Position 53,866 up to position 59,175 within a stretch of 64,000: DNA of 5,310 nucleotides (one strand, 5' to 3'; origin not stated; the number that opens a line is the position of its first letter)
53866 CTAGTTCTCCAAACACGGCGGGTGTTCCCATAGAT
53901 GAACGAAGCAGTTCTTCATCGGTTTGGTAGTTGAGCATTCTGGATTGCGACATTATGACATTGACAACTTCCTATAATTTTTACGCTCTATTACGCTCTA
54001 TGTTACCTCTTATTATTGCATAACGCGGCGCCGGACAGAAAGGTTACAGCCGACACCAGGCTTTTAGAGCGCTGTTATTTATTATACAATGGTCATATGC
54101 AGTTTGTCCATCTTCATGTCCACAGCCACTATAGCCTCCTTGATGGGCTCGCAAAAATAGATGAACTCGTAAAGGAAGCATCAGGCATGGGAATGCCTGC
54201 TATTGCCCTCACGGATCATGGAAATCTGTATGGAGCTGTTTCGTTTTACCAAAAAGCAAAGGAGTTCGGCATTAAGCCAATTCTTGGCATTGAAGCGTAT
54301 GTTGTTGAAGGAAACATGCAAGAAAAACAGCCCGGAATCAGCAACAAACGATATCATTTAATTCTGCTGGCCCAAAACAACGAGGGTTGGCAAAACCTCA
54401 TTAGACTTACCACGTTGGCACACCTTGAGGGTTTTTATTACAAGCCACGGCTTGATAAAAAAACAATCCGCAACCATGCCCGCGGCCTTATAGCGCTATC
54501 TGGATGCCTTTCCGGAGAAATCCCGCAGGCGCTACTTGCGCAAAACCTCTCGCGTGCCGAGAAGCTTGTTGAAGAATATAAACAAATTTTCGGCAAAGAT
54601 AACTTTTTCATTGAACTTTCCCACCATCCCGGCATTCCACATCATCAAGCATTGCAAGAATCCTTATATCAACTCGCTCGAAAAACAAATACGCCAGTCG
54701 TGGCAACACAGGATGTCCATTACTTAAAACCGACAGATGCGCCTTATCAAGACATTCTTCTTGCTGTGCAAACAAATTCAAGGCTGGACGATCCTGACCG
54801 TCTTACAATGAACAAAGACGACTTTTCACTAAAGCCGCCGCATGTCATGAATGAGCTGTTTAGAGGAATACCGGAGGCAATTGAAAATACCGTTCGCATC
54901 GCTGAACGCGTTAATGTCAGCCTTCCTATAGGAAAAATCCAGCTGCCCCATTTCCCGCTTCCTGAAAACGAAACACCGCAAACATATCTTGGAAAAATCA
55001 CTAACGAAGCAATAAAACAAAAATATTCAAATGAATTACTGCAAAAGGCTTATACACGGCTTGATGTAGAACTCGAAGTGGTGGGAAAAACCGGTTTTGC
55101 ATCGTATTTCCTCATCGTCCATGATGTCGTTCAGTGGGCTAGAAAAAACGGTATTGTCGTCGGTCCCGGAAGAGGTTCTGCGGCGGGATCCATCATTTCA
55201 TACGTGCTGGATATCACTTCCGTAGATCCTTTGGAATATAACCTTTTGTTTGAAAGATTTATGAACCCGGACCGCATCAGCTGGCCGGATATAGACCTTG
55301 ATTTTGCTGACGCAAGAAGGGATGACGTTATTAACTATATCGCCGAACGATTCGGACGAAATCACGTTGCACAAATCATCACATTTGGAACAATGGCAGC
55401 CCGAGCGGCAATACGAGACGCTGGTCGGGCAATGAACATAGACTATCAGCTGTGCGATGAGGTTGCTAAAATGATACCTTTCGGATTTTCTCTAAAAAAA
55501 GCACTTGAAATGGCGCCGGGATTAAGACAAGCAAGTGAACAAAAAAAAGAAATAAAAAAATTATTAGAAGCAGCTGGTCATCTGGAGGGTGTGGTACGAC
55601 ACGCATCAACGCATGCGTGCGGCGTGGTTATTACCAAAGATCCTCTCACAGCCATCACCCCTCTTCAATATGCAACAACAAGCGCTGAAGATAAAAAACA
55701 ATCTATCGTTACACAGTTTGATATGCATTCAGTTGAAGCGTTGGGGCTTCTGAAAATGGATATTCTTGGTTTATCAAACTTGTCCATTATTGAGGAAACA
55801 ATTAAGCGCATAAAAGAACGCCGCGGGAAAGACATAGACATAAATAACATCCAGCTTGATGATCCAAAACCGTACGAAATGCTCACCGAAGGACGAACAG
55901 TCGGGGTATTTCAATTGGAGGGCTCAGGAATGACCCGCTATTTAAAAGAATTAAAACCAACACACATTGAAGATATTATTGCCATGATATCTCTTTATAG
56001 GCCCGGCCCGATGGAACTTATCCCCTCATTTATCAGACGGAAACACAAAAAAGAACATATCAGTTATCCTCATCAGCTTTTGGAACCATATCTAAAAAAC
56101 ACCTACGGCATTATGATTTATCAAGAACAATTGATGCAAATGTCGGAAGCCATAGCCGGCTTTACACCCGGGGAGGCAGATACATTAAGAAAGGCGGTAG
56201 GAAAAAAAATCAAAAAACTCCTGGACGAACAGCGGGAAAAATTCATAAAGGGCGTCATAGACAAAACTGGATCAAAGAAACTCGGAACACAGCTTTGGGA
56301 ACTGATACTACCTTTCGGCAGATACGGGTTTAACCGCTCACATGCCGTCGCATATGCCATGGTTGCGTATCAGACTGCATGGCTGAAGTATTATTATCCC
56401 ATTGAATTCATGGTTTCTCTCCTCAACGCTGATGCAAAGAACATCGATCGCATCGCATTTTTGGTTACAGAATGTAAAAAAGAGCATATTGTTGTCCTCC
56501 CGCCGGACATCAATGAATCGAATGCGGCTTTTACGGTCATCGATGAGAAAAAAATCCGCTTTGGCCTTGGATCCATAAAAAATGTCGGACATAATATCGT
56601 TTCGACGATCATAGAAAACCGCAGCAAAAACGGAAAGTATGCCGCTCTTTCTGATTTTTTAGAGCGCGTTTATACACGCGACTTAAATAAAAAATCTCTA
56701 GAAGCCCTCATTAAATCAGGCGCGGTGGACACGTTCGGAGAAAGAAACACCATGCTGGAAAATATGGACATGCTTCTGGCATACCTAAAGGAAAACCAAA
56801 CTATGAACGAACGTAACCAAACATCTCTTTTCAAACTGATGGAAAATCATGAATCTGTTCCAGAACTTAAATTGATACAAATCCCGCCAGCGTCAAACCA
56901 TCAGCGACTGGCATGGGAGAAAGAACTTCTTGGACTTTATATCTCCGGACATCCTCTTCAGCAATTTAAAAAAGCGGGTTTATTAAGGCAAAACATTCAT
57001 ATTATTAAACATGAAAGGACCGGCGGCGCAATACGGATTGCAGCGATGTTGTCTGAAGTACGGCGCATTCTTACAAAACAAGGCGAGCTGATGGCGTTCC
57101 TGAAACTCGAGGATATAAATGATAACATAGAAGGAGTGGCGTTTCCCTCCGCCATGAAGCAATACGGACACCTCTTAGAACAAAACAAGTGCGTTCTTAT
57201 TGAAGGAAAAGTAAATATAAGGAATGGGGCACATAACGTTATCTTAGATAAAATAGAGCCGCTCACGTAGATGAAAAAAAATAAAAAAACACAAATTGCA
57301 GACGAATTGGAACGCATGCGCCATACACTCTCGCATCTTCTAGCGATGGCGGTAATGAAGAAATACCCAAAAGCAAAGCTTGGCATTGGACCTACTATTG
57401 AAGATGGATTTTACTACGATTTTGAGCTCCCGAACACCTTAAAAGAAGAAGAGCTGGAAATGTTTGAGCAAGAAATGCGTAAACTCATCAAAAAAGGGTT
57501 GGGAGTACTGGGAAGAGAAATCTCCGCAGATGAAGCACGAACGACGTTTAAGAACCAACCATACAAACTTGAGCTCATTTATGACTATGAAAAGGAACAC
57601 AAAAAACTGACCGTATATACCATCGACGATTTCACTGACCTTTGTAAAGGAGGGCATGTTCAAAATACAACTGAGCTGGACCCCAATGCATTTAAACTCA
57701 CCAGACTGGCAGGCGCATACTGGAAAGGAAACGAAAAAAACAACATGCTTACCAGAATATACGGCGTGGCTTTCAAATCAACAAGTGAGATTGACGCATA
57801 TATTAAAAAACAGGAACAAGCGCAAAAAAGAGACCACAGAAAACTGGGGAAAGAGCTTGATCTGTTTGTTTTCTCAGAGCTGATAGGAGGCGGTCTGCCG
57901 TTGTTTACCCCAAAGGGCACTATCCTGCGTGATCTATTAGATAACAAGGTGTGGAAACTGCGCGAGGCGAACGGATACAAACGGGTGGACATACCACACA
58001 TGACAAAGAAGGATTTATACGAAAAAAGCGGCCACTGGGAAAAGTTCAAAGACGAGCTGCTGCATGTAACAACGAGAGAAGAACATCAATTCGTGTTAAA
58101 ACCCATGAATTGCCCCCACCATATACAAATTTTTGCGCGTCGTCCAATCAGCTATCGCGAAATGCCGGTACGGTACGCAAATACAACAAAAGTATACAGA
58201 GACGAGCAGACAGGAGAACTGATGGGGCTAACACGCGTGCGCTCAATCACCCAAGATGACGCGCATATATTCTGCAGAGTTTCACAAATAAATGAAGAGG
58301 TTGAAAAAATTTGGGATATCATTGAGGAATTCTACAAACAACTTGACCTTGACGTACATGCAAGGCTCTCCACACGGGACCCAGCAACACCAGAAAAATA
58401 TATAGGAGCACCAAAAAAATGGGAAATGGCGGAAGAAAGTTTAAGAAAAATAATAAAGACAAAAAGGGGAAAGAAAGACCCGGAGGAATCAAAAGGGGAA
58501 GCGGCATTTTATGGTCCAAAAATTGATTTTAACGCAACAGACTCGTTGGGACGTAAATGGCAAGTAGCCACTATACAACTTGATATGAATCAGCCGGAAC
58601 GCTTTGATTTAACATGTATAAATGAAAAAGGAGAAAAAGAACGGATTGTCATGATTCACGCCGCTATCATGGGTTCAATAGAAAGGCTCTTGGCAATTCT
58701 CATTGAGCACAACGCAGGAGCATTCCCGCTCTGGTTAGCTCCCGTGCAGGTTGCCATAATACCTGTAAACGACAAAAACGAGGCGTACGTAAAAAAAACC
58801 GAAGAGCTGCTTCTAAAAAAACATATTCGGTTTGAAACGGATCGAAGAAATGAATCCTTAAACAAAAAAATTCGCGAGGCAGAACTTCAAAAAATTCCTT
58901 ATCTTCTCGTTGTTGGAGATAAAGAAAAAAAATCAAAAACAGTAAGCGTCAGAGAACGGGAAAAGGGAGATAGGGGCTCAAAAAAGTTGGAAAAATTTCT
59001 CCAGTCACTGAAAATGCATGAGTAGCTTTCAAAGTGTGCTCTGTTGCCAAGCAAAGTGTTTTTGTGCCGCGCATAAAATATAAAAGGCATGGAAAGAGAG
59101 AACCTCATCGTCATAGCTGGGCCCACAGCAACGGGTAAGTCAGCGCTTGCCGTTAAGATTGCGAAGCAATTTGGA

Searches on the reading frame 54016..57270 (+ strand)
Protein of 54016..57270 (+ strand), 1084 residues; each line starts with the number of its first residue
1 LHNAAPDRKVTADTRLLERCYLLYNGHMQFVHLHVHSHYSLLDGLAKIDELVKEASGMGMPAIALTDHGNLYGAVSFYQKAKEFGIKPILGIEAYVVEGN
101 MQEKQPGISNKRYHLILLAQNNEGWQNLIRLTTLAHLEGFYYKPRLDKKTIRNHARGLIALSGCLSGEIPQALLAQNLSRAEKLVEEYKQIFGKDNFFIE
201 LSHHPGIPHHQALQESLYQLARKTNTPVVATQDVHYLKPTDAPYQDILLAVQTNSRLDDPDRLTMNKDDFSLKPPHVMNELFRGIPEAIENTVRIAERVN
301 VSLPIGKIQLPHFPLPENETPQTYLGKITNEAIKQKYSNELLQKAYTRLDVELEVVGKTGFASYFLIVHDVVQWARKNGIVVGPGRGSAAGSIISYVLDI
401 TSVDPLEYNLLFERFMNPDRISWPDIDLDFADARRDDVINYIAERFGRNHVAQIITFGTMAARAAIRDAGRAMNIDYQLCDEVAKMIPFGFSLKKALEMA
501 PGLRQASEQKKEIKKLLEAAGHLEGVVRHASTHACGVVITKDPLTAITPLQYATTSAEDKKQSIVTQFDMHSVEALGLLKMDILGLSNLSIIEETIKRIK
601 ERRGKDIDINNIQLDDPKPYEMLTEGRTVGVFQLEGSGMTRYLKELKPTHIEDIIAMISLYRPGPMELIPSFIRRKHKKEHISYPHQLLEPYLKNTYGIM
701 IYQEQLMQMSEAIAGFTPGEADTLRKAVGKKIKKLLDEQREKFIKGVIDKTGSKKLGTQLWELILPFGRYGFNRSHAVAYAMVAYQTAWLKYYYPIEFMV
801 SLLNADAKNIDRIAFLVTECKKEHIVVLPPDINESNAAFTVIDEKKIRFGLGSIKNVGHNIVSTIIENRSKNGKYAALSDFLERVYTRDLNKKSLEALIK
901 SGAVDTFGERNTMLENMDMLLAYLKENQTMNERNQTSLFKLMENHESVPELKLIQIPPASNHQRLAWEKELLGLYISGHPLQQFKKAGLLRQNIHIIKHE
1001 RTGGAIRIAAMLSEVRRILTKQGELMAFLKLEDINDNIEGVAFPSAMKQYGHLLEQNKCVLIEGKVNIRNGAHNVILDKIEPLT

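Call 26: search_protein_families(library=pfam, proteins=[window:54016-57270:+], max_evalue=0.001)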
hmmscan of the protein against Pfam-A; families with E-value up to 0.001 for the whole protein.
window:54016-57270:+ (1084 aa): 5 families
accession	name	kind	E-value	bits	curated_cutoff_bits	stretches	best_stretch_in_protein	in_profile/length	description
PF07733.18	DNA_pol3_alpha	-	1.8e-100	336.3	23.9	1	324-585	2-260/260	Bacterial DNA polymerase III alpha NTPase domain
PF17657.6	DNA_pol3_finger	-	6.3e-63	211.5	22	1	588-749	1-164/166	Bacterial DNA polymerase III alpha subunit finger domain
PF02811.25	PHP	-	6.3e-60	202.7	26.4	1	32-204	1-164/164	PHP domain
PF14579.12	HHH_6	-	1.8e-28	99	25.6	1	825-910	2-87/90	Helix-hairpin-helix motif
PF01336.31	tRNA_anti-codon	-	1.3e-09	38.3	27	1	1007-1083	2-75/75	OB-fold nucleic acid binding domain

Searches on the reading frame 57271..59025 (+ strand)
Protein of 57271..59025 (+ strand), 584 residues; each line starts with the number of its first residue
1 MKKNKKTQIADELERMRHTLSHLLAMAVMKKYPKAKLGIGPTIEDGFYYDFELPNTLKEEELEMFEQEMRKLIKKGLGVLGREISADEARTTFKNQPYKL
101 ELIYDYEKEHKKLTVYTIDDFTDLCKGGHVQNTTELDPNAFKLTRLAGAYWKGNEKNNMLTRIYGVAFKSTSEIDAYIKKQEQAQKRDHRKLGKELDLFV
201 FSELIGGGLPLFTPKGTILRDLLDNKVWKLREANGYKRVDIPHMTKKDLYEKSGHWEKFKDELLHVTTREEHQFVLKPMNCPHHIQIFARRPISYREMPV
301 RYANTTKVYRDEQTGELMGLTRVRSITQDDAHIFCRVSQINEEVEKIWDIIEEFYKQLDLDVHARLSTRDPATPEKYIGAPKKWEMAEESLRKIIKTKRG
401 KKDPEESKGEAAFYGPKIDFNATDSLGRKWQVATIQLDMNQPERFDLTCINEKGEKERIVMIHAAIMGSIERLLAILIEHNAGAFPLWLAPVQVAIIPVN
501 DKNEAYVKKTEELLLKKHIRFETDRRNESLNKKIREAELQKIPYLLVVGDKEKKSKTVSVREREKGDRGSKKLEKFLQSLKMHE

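Call 26: search_protein_families(library=pfam, proteins=[window:57271-59025:+], max_evalue=0.001)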
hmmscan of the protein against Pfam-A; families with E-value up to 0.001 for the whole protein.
window:57271-59025:+ (584 aa): 3 families
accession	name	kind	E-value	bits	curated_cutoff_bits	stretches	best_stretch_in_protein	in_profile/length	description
PF00587.30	tRNA-synt_2b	-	1.3e-44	152.9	29.3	1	267-481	4-179/179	tRNA synthetase class II core domain (G, H, P, S and T)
PF03129.25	HGTP_anticodon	-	9.3e-23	80.7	21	1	493-581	1-92/94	Anticodon binding domain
PF07973.19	tRNA_SAD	-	9.4e-12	45.2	24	1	113-164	1-44/44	Threonyl and Alanyl tRNA synthetase second additional domain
